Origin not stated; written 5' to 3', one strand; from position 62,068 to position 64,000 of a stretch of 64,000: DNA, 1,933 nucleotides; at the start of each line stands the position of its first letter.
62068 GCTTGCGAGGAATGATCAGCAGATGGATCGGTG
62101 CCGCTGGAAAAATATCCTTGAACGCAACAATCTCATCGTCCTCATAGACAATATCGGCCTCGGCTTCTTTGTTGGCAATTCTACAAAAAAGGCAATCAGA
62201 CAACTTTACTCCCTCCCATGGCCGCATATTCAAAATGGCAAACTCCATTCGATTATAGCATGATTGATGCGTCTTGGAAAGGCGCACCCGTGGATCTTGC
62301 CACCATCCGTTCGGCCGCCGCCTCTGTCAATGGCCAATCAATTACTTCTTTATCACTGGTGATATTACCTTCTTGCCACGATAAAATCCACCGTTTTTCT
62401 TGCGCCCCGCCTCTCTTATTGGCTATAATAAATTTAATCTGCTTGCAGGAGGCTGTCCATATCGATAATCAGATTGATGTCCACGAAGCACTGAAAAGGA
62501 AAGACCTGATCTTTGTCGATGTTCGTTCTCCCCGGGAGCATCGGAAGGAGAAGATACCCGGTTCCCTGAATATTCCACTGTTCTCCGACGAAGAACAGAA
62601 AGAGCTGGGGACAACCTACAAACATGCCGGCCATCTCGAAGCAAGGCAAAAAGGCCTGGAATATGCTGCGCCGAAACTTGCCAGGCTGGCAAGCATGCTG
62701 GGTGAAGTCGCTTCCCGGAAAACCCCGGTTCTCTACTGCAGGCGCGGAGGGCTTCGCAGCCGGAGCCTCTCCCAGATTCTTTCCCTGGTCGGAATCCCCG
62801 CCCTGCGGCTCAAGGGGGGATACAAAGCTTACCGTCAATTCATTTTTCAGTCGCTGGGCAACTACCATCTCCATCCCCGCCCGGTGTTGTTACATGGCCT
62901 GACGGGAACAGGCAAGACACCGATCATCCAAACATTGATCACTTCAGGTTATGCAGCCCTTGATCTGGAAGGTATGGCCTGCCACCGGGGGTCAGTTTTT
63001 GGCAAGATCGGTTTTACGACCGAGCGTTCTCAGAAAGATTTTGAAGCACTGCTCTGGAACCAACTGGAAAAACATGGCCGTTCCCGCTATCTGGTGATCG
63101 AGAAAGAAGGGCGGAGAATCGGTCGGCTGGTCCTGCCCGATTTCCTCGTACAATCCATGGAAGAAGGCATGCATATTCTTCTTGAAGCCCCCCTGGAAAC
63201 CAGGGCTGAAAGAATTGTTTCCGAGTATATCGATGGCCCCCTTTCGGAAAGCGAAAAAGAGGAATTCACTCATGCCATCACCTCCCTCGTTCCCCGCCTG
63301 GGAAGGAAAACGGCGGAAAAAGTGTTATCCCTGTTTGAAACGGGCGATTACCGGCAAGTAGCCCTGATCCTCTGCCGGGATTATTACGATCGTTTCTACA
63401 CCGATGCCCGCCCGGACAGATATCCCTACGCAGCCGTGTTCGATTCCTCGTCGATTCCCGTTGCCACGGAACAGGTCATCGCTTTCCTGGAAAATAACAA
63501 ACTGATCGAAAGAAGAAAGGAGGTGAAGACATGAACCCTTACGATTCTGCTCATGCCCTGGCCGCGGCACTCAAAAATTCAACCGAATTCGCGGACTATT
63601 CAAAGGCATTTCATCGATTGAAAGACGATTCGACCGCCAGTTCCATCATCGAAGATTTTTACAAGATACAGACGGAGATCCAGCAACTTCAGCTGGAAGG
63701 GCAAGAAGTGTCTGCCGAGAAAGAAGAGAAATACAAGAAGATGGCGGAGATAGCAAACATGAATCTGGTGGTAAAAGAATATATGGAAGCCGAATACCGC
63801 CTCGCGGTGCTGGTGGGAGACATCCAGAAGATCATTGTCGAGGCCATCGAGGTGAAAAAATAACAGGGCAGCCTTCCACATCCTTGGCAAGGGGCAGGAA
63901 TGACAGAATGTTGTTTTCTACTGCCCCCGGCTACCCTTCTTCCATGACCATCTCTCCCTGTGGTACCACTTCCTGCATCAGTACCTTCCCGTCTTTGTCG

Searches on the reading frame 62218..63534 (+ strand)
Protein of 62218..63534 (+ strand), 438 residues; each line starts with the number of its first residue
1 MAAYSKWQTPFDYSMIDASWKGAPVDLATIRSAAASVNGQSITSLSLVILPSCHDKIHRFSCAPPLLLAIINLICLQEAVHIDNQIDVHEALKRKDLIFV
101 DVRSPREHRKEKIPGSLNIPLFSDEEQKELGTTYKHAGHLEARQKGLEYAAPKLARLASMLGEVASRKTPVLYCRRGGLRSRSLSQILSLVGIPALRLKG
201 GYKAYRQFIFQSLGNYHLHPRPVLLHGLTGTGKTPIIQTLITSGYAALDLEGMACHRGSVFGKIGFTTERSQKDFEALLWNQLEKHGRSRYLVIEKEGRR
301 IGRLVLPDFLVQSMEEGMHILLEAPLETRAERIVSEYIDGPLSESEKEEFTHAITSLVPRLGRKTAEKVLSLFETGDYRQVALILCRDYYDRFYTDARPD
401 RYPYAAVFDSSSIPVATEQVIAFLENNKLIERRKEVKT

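Call 7: search_protein_families(library=pfam, proteins=[window:62218-63534:+])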
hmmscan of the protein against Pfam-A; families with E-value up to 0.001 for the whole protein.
window:62218-63534:+ (438 aa): 1 family
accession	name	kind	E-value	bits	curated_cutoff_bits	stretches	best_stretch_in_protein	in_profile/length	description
PF00581.25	Rhodanese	-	7.1e-10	39.7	22.2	1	87-206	4-100/102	Rhodanese-like domain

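Call 10: search_protein_families(library=ncbifam, proteins=[window:62218-63534:+])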
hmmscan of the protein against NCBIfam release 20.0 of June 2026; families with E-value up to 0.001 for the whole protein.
window:62218-63534:+ (438 aa): 8 families
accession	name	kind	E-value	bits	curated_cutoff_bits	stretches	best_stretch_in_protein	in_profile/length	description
NF008750.0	PRK11784.1-2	equivalog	2.4e-103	345.9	241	1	85-424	4-338/346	tRNA 2-selenouridine(34) synthase MnmH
TIGR03167.1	tRNA_sel_U_synt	equivalog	1e-92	310.9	219.75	1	98-398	4-302/311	tRNA 2-selenouridine(34) synthase MnmH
NF008752.0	PRK11784.1-4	equivalog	4.5e-73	246.1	266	1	89-402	12-322/357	tRNA 2-selenouridine(34) synthase MnmH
NF008751.0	PRK11784.1-3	equivalog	1.9e-56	191.9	361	1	89-358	10-290/367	tRNA 2-selenouridine(34) synthase MnmH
NF008749.0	PRK11784.1-1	equivalog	3.4e-43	148.2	548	1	90-340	11-260/364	tRNA 2-selenouridine(34) synthase MnmH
TIGR04568.1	arch_SelU_Nterm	equivalog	9.7e-26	90.9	200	1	86-206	91-213/215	selenouridine synthase SelU-like subunit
TIGR04569.1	arch_SelU_Cterm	equivalog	1e-17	64.8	180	1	225-394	6-179/217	selenouridine synthase SelU-like subunit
NF005646.0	PRK07411.1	equivalog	2e-05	23.9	633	0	93-128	296-331/390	molybdopterin-synthase adenylyltransferase MoeB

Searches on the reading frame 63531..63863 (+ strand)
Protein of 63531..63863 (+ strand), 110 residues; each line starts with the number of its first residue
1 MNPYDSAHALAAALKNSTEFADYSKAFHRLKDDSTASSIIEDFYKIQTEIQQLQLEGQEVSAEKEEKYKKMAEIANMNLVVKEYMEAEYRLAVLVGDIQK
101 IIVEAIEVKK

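Call 10: search_protein_families(library=ncbifam, proteins=[window:63531-63863:+])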
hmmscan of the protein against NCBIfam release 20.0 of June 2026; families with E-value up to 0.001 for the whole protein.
window:63531-63863:+ (110 aa): 5 families
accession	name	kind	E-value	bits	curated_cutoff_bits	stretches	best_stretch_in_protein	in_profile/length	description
NF010209.0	PRK13676.1-1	equivalog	2.4e-15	57.2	130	1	2-106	4-108/113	YlbF/YmcA family competence regulator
NF010211.0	PRK13676.1-4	equivalog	1.1e-13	51.5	200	1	2-107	4-109/118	YlbF/YmcA family competence regulator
NF010212.0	PRK13676.1-5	equivalog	9.8e-13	48.5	177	1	2-106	4-108/114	YlbF/YmcA family competence regulator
NF010210.0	PRK13676.1-2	equivalog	2.2e-12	47.1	223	1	2-105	4-107/117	YlbF/YmcA family competence regulator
NF041416.1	halo_CC_star_2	equivalog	4.4e-09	36.8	140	1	6-107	5-101/113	halo-CC-star protein HcsL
